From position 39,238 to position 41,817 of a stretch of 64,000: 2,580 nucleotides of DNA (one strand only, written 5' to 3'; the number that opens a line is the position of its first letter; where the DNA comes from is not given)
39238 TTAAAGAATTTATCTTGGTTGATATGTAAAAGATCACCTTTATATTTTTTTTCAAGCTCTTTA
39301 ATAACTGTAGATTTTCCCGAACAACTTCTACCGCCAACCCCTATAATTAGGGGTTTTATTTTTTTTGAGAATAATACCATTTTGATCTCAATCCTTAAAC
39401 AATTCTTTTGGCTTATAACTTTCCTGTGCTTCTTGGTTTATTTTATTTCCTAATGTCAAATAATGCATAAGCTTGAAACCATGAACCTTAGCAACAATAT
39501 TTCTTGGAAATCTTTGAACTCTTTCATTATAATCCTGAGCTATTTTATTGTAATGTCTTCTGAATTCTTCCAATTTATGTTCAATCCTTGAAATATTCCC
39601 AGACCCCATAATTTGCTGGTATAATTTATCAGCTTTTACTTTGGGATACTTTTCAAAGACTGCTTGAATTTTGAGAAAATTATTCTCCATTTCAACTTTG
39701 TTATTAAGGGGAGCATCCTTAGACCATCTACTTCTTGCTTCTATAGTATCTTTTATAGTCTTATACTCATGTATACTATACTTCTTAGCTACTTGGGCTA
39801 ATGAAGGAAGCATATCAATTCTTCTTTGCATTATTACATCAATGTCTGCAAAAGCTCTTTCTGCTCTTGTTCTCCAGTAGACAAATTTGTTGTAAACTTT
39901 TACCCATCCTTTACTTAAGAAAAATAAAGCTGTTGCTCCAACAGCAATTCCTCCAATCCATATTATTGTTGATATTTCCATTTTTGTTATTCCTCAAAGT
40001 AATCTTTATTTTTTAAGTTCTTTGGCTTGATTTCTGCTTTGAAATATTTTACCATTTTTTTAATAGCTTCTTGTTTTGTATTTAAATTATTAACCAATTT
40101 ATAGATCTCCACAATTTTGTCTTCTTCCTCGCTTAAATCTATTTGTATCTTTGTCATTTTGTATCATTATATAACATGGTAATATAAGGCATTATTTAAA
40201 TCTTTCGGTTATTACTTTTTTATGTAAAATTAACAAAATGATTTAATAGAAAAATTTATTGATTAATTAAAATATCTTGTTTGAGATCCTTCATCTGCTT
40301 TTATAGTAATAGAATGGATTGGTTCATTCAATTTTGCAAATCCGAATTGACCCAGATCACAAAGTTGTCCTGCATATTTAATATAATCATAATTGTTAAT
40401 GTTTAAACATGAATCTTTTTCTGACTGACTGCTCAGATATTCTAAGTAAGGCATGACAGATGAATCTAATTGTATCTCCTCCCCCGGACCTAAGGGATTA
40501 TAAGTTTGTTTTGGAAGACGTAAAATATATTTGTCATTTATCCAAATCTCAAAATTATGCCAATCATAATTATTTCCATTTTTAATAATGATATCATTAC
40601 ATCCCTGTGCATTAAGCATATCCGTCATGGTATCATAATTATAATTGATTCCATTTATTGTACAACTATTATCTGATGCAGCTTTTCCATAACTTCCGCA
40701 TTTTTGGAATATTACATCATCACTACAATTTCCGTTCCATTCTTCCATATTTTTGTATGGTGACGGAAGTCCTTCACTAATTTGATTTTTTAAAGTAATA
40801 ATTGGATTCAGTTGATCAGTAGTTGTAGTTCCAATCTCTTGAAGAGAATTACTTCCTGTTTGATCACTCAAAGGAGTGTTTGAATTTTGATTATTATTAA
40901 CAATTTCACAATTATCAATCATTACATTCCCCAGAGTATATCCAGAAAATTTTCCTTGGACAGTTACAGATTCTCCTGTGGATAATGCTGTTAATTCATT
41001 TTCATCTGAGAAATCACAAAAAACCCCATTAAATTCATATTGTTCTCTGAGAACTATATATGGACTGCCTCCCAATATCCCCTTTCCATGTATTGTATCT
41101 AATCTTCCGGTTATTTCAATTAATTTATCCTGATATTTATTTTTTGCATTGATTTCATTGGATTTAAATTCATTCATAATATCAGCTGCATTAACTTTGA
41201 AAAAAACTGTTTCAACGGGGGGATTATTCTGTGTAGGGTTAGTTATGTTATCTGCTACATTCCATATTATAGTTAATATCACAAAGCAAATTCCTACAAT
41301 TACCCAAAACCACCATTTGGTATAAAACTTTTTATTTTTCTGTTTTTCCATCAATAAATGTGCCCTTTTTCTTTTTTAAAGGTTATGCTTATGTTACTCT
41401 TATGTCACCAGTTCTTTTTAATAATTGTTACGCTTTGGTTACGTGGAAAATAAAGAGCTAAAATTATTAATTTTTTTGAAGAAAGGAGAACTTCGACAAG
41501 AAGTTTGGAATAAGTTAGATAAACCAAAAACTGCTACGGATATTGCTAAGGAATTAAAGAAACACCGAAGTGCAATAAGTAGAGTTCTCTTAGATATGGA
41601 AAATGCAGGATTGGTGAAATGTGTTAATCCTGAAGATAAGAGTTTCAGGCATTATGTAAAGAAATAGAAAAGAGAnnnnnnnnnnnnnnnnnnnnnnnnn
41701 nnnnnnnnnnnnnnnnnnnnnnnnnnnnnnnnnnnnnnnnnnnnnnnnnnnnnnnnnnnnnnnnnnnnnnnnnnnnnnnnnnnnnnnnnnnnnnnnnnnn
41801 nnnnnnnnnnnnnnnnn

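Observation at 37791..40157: Mobile-element operon: RHH-like, LemA, NRK-like kinase, 2H phosphoesterase and NUDIX (candidate NAD/ADP-ribose or signalling-nucleotide processing module)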

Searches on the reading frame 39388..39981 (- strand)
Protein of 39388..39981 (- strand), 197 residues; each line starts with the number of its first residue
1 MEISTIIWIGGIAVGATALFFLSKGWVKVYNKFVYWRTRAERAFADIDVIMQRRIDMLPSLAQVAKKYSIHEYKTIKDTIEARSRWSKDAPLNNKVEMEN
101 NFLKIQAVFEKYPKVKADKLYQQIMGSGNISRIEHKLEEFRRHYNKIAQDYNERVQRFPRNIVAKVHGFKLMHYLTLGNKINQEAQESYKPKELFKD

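Call 3: search_protein_families(library=pfam, proteins=[window:39388-39981:-], max_evalue=0.1)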
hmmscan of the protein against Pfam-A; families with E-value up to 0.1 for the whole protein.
window:39388-39981:- (197 aa): 3 families
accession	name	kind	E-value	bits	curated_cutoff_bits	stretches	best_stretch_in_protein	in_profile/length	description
PF04011.17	LemA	-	1.2e-29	103.5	26.2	1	43-181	1-140/149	LemA family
PF10400.15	Vir_act_alpha_C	-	0.0038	18.3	22.4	1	126-186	13-65/78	Virulence activator alpha C-term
PF09325.15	Vps5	-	0.074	13.1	27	0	94-177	136-216/236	Vps5 C terminal like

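Call 4: search_protein_families(library=ncbifam, proteins=[window:39388-39981:-], max_evalue=0.1)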
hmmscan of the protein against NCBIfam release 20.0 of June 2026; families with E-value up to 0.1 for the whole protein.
window:39388-39981:- (197 aa): 2 families
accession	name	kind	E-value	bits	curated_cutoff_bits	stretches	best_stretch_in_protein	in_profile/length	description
NF040966.1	MamQ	equivalog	1.4e-19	70.4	250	2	77-180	91-192/221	magnetosome protein MamQ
NF006695.0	PRK09243.1-2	equivalog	0.027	13.1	469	1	57-160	355-452/480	nicotinate phosphoribosyltransferase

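Call 32: search_protein_families(library=padloc, proteins=[window:39388-39981:-], max_evalue=0.01)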
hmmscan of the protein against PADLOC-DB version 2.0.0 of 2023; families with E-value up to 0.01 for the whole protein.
window:39388-39981:- (197 aa): 0 families

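Call 33: search_protein_families(library=phrogs, proteins=[window:39388-39981:-], max_evalue=0.001)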
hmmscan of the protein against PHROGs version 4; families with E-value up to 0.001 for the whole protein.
window:39388-39981:- (197 aa): 2 families
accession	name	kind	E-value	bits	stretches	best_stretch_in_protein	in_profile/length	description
phrog_1383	-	head and packaging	6.5e-20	72.5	1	5-190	6-176/187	virion structural protein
phrog_29825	-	unknown function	5.7e-07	30.4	1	27-180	21-157/277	-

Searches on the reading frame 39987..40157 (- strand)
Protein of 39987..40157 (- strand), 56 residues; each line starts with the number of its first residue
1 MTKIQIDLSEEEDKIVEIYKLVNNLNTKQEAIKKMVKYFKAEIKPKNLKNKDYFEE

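Call 3: search_protein_families(library=pfam, proteins=[window:39987-40157:-], max_evalue=0.1)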
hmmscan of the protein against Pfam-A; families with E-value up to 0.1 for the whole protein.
window:39987-40157:- (56 aa): 1 family
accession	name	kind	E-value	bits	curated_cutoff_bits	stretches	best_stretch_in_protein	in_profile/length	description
PF04358.19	DsrC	-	0.07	14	24.9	1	3-52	32-81/107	DsrC like protein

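Call 4: search_protein_families(library=ncbifam, proteins=[window:39987-40157:-], max_evalue=0.1)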
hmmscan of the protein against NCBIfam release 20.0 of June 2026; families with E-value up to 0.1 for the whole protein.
window:39987-40157:- (56 aa): 0 families

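Call 32: search_protein_families(library=padloc, proteins=[window:39987-40157:-], max_evalue=0.01)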
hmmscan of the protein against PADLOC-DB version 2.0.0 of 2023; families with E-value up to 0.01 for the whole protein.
window:39987-40157:- (56 aa): 0 families

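Call 33: search_protein_families(library=phrogs, proteins=[window:39987-40157:-], max_evalue=0.001)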
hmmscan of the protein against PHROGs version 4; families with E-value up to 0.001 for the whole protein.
window:39987-40157:- (56 aa): 1 family
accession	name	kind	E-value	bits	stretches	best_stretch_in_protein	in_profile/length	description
phrog_9850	-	unknown function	0.00024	21.9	1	1-33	1-33/63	-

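Call 49: search_solved_structures(query=A2, max_evalue=10, show_alignments=2)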
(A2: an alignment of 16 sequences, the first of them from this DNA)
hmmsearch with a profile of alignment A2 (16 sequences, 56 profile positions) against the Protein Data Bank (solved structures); distinct sequences matched with E-value up to 10: 16.
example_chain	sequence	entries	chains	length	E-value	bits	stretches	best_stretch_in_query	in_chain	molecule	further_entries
6w1b_A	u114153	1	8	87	0.17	15.3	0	7-37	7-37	Pulmonary surfactant-associated protein B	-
6vzd_A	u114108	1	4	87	0.23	15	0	7-37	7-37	Pulmonary surfactant-associated protein B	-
6vyn_A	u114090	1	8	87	0.25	14.9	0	7-37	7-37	Pulmonary surfactant-associated protein B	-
4ilo_A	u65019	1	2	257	0.26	14.8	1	3-35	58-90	CT398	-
2lhc_A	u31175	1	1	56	0.46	14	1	19-37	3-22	Ga98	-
2jwu_A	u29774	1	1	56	0.56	13.7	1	19-38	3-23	Gb88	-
2kdl_A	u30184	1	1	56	0.59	13.6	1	19-37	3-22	designed protein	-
2lhd_A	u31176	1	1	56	0.6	13.6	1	19-37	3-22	GB98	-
2lhg_A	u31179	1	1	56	0.76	13.3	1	19-37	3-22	GB98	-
2jws_A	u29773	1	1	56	1.1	12.8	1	19-37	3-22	Ga88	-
7mnn_A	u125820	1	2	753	2.1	11.9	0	6-29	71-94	E3 SUMO-protein ligase RanBP2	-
4r9i_A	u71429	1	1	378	2.3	11.8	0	6-23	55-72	Serpin-18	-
7tbl_c1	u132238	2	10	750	3.2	11.3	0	6-29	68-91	NUP358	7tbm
7mnm_A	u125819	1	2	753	3.2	11.3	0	6-29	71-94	E3 SUMO-protein ligase RanBP2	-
7mnl_A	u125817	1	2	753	3.2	11.3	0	6-29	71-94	E3 SUMO-protein ligase RanBP2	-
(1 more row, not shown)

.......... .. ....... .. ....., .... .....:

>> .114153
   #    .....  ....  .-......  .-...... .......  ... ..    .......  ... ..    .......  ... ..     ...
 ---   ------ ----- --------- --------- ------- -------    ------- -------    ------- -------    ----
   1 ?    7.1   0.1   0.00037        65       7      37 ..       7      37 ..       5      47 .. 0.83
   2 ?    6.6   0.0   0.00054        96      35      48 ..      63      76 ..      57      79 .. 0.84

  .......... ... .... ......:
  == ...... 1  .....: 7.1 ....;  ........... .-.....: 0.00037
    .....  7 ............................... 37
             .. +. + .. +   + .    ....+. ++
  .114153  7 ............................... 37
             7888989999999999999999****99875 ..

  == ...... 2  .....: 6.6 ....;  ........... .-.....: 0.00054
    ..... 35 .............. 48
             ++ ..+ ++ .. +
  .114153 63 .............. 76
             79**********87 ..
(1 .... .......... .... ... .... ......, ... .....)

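Call 84: find_homologous_proteins(query=A2, max_evalue=0.001)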
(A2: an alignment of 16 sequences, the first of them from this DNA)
Query A2 (16 sequences) (56 aa, profile of the alignment): 1175 proteins with E <= 0.001 among 1287 candidates; the best 120 are listed.
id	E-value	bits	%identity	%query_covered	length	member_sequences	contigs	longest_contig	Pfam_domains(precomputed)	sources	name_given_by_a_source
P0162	1.4e-30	123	85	98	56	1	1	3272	-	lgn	-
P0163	1.6e-30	123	84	98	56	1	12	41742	-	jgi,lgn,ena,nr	nr:hypothetical protein [uncultured archaeon]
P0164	2.0e-30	123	84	98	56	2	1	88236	-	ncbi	-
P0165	2.1e-30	122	93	98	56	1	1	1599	-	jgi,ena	-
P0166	2.2e-30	122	93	98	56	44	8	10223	-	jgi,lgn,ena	-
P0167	2.9e-30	122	82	98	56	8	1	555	-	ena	-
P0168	3.7e-30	122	93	98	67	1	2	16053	-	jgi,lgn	jgi:uncharacterized coiled-coil DUF342 family protein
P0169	4.9e-30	121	83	96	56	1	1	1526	-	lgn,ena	-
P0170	5.1e-30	121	91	96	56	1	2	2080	-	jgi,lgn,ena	-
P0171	5.7e-30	121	89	98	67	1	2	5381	-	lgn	-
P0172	7.2e-30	121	85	98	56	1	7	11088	-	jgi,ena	-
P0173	8.0e-30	121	93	98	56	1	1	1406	-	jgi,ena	-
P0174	8.2e-30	121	83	96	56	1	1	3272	-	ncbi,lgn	-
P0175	9.6e-30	120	91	98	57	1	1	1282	-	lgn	-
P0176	9.7e-30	120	91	98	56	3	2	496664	-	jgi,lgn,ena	-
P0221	5.8e-29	118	81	96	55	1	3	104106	-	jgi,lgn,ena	-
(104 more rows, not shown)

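Call 85: find_encoding_contigs(protein=P0176, flank=6000, max_places=2)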
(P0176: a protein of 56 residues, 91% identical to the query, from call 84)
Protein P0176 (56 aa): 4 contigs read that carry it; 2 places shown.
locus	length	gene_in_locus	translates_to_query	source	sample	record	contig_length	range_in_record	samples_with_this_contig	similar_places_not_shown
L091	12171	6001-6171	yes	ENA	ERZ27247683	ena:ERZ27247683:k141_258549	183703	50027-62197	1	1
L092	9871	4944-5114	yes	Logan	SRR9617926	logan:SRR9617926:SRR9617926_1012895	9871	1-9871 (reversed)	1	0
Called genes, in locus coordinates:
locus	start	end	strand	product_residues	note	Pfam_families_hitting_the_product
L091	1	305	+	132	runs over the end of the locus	-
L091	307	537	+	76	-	-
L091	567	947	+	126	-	-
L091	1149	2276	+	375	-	PF00589:Phage_integrase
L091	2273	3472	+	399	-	PF00589:Phage_integrase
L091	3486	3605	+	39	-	-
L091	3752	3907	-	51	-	-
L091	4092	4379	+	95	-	-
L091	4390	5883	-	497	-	-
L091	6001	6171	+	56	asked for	-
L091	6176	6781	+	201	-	PF04011:LemA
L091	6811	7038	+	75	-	-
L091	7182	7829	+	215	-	-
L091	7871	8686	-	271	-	-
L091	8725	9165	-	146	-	-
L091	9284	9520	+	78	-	-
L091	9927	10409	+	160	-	PF00293:NUDIX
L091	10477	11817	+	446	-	PF00753:Lactamase_B, PF12706:Lactamase_B_2, PF22505:RNase_J_b_CASP, PF07521:RMMBL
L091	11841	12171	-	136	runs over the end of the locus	-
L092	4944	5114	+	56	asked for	-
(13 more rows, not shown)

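Call 86: find_encoding_contigs(protein=P0221, flank=6000, max_places=2)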
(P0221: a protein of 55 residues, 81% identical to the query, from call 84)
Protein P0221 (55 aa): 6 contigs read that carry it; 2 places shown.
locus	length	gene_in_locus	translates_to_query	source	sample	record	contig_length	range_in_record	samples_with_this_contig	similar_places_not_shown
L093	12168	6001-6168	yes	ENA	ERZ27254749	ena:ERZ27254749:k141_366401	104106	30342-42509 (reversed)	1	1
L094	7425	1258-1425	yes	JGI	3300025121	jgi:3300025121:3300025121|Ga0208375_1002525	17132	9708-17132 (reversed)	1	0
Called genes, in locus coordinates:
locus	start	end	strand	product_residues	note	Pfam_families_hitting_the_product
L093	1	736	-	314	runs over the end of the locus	PF01263:Aldose_epim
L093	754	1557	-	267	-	PF00106:adh_short, PF08659:KR, PF01370:Epimerase (weak), PF13561:adh_short_C2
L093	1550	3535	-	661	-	PF04464:Glyphos_transf, PF02350:Epimerase_2 (weak), PF04007:DUF354 (weak)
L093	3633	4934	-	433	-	PF00202:Aminotran_3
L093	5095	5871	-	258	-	PF02348:CTP_transf_3, PF12804:NTP_transf_3 (weak)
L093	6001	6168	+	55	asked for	-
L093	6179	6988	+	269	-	PF04011:LemA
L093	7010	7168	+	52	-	-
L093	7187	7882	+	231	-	-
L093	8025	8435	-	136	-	-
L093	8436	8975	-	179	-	PF01909:NTP_transf_2, PF18765:Polbeta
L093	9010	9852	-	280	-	PF02498:Bro-N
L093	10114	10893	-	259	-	PF02353:CMAS, PF13489:Methyltransf_23, PF08003:Methyltransf_9, PF05175:MTS, PF06325:PrmA, PF13847:Methyltransf_31, PF08241:Methyltransf_11, PF08242:Methyltransf_12, +6 more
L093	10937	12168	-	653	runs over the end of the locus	PF13522:GATase_6, PF13537:GATase_7, PF00733:Asn_synthase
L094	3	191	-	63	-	?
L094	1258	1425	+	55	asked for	-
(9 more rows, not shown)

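Call 91: search_protein_families(library=pfam, alignment_id=A2, max_evalue=10)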
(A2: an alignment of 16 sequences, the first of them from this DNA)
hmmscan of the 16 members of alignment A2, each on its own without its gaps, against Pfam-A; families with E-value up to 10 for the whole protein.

A. member 1, seq(56 aa): 1 family
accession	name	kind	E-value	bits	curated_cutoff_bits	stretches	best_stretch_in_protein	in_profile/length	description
PF04358.19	DsrC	-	0.07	14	24.9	1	3-52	32-81/107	DsrC like protein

B. families by the number of members that match (of 16 scanned): 11 families
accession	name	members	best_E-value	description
PF07308.18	DUF1456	2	0.055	Protein of unknown function (DUF1456)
PF09957.15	VapB_antitoxin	2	0.065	Bacterial antitoxin of type II TA system, VapB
PF09892.16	DUF2119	2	0.098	Uncharacterized protein conserved in archaea (DUF2119)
PF24667.1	MORN_DRC7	1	0.0032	Dynein regulatory complex subunit 7 MORN domain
PF19807.5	DUF6290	1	0.014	Family of unknown function (DUF6290)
PF24566.1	HEAT_Ints3_C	1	0.065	Ints3-like, C-terminal HEAT repeats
PF04358.19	DsrC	1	0.07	DsrC like protein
PF23805.1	DUF7180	1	0.11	Family of unknown function (DUF7180)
PF15205.11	PLAC9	1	0.17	Placenta-specific protein 9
PF23159.1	WH_Rok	1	0.19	Repressor Rok winged helix domain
PF13050.11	DUF3911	1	0.19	Protein of unknown function (DUF3911)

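Call 100: find_related_loci(query=A2, collection=genome_contigs, flank=6000)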
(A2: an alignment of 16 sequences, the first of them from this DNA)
Query A2 (56 aa) in genome_contigs; peptide patterns used: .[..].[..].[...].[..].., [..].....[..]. (x = any residue, [..] = any of these).
485 stretches matched a pattern; 117 encode a relative of the query (tblastn E <= 1e-3); the best 80 are kept; 80 distinct loci.
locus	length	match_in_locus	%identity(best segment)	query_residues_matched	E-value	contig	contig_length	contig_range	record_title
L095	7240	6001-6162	94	1-54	2e-28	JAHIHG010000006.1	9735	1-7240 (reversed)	MAG: Nanoarchaeota archaeon isolate KR11_N3.mb.40 KR11_N3.mb.40_k141_4536, whole genome shotgun sequence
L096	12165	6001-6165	95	1-55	2e-28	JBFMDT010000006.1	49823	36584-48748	MAG: Nanoarchaeota archaeon isolate MAG226 MAG226_7, whole genome shotgun sequence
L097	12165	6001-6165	91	1-55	3e-28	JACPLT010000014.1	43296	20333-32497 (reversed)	MAG: Candidatus Pacearchaeota archaeon isolate NC_groundwater_528_Ag_S-0.1um_33_10 S35_SO-1_scaffold_87803, whole genome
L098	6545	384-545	93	1-54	4e-27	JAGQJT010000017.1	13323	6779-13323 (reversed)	MAG: Nanoarchaeota archaeon isolate HKST-UBA01 NODE_17_length_13323_cov_5.241280, whole genome shotgun sequence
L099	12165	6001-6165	85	1-55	2e-26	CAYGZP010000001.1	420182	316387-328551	MAG TPA_asm: Candidatus Woesearchaeota archaeon isolate ERP119294_co1_199 genome assembly, contig: NODE_16_length_420182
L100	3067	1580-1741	89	1-54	2e-26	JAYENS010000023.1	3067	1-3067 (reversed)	MAG: Nanoarchaeota archaeon isolate MAG049 MAG049_23, whole genome shotgun sequence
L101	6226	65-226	87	1-54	6e-26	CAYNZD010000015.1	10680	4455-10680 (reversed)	MAG TPA_asm: Candidatus Woesearchaeota archaeon isolate binchicken_co243_24 genome assembly, contig: NODE_5580_length_10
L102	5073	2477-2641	84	1-55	5e-26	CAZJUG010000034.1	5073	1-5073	MAG TPA_asm: Candidatus Woesearchaeota archaeon isolate binchicken_co27_484 genome assembly, contig: NODE_28918_length_5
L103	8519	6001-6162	89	1-54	5e-26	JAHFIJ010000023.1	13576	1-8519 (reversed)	MAG: Candidatus Woesearchaeota archaeon isolate nzgw36 NODE_6442_length_13577_cov_3.974138, whole genome shotgun sequenc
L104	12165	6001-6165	87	1-55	6e-26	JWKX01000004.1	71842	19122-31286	MAG: archaeon GW2011_AR18 QT09_C0004, whole genome shotgun sequence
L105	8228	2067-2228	85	1-54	1e-25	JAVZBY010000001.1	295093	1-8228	MAG: Candidatus Woesearchaeota archaeon isolate DRTY-6_201705_bins_17 DRTY-6_201705_bins_17_scaffold_1, whole genome sho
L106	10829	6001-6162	85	1-54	1e-25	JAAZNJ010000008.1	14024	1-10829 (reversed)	MAG: Candidatus Woesearchaeota archaeon isolate AS27yjCOA_155 15633_AS27, whole genome shotgun sequence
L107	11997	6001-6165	82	1-55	3e-25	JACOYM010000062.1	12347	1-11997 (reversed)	MAG: Candidatus Pacearchaeota archaeon isolate NC_groundwater_179_Ag_S-0.1um_37_8 S4_GD2017_2_S1_scaffold_3421, whole ge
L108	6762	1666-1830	78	1-55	5e-25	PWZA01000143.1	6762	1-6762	MAG: Dehalococcoidia bacterium isolate T3Sed10_156R1 T3-Sed10-C30640, whole genome shotgun sequence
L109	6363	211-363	94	1-52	9e-25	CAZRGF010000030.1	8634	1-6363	MAG TPA_asm: Candidatus Woesearchaeota archaeon isolate SRP178699_co1_535 genome assembly, contig: NODE_11545_length_863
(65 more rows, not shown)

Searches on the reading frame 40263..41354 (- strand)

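Call 3: search_protein_families(library=pfam, proteins=[window:40263-41354:-], max_evalue=0.1)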
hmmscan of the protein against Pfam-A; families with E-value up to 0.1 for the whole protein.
window:40263-41354:- (363 aa): 1 family
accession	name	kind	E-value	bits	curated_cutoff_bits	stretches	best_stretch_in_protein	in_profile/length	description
PF12869.13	tRNA_anti-like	-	3.1e-21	75.9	23.5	1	10-149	3-145/146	tRNA_anti-like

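Call 4: search_protein_families(library=ncbifam, proteins=[window:40263-41354:-], max_evalue=0.1)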
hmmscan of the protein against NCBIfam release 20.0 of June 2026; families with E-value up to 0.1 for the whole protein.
window:40263-41354:- (363 aa): 0 families

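Call 32: search_protein_families(library=padloc, proteins=[window:40263-41354:-], max_evalue=0.01)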
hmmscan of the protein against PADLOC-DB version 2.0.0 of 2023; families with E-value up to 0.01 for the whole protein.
window:40263-41354:- (363 aa): 0 families

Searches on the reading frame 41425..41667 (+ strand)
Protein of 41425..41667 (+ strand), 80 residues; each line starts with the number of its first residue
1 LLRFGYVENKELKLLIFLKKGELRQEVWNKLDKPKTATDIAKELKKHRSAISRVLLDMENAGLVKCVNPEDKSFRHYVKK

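Call 8: search_protein_families(library=pfam, proteins=[window:41425-41667:+], max_evalue=0.01)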
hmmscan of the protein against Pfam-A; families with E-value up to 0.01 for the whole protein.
window:41425-41667:+ (80 aa): 8 families
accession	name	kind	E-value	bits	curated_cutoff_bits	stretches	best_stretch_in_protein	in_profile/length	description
PF01022.26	HTH_5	-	1.8e-06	28.1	22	1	32-65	13-46/47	Bacterial regulatory protein, arsR family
PF01978.25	TrmB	-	1.8e-05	25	25.6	1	33-68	21-56/68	Sugar-specific transcriptional regulator TrmB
PF12802.13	MarR_2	-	2.7e-05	24.7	27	1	35-72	21-59/61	MarR family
PF13545.12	HTH_Crp_2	-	0.0018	18.7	27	1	27-65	17-53/70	Crp-like helix-turn-helix domain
PF09339.16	HTH_IclR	-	0.0028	17.8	22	1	34-64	18-48/52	IclR helix-turn-helix domain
PF01047.28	MarR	-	0.0034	17.7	24.6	1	34-65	17-48/59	MarR family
PF02002.24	TFIIE_alpha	-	0.005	17.1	22.9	0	38-73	31-66/105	TFIIE alpha subunit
PF13936.12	HTH_38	-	0.0067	16.6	27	1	35-55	21-41/44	Helix-turn-helix domain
